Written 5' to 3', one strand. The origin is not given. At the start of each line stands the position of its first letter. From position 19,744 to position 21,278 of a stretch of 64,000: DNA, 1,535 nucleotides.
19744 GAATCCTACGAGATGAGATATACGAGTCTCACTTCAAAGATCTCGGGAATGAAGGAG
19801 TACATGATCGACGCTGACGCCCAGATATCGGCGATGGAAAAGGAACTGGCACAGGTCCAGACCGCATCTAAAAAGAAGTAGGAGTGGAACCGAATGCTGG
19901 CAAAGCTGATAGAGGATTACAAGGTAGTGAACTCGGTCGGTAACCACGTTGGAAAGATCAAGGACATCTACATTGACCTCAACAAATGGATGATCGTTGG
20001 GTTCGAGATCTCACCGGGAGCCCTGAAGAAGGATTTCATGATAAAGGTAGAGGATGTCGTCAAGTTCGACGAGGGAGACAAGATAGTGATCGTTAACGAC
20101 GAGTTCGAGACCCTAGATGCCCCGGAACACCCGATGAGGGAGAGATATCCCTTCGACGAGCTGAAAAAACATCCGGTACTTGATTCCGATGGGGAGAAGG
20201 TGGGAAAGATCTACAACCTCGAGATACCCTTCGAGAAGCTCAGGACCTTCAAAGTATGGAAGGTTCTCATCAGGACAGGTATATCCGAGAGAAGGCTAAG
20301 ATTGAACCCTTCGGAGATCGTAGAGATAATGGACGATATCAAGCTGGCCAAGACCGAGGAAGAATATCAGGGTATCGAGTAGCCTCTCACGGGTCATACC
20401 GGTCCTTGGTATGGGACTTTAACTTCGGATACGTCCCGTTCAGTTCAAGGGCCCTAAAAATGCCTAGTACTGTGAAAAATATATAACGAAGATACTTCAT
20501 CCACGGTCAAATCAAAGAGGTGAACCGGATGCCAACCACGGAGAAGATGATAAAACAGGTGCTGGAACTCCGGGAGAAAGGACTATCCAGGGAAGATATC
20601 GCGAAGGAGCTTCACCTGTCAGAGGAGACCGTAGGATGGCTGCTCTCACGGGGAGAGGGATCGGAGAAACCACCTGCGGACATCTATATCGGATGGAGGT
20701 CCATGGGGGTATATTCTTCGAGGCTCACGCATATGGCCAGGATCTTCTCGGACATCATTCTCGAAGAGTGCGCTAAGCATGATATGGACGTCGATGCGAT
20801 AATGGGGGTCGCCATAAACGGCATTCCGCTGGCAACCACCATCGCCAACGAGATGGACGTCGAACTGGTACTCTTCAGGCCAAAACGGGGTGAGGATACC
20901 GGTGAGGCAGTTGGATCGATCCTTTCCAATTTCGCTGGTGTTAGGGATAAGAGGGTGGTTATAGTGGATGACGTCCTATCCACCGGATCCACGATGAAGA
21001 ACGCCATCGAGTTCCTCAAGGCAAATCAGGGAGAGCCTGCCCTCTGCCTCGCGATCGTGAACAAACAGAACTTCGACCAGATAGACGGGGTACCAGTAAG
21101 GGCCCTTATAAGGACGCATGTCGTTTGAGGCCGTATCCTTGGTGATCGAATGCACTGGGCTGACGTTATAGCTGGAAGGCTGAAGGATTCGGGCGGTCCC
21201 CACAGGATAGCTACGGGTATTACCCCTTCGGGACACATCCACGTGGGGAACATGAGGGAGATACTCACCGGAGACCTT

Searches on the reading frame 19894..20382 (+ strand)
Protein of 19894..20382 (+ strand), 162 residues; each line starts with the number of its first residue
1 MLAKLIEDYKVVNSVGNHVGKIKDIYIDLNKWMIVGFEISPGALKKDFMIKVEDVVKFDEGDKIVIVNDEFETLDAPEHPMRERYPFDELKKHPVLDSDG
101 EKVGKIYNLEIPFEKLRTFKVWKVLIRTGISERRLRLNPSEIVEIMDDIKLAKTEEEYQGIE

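Call 22: search_protein_families(library=pfam, proteins=[window:19894-20382:+], max_evalue=0.001)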
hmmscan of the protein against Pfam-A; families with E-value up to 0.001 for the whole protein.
window:19894-20382:+ (162 aa): 2 families
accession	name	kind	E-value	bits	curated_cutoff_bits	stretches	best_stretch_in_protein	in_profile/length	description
PF05239.21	PRC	-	1.5e-11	44.6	21.2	1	6-68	9-72/78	PRC-barrel domain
PF09939.14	DUF2171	-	0.00056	20.6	25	0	92-110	4-22/64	Uncharacterized protein conserved in bacteria (DUF2171)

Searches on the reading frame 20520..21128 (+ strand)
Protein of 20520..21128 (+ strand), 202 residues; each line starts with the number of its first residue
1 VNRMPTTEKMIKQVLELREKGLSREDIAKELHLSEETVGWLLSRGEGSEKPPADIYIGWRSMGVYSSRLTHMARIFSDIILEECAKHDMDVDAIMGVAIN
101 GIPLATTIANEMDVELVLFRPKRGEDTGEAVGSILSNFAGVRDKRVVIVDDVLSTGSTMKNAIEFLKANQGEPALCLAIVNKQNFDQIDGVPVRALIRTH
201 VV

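Call 22: search_protein_families(library=pfam, proteins=[window:20520-21128:+], max_evalue=0.001)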
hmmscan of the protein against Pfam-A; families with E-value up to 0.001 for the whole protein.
window:20520-21128:+ (202 aa): 5 families
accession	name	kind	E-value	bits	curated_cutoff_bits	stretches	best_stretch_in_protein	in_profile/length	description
PF00156.33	Pribosyltran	-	2.6e-18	66.3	26.3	1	73-172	16-116/158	Phosphoribosyl transferase domain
PF22943.2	HTH_68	-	1.5e-05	24.9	27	1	10-39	6-35/45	Putative helix-turn-helix domain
PF08281.18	Sigma70_r4_2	-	4.3e-05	23.5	25.7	1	12-45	16-50/54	Sigma-70, region 4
PF00196.25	GerE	-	4.6e-05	23.4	23.5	1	12-38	8-34/57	Bacterial regulatory proteins, luxR family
PF02796.21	HTH_7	-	0.00071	20.1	23.8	0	9-38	9-38/45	Helix-turn-helix domain of resolvase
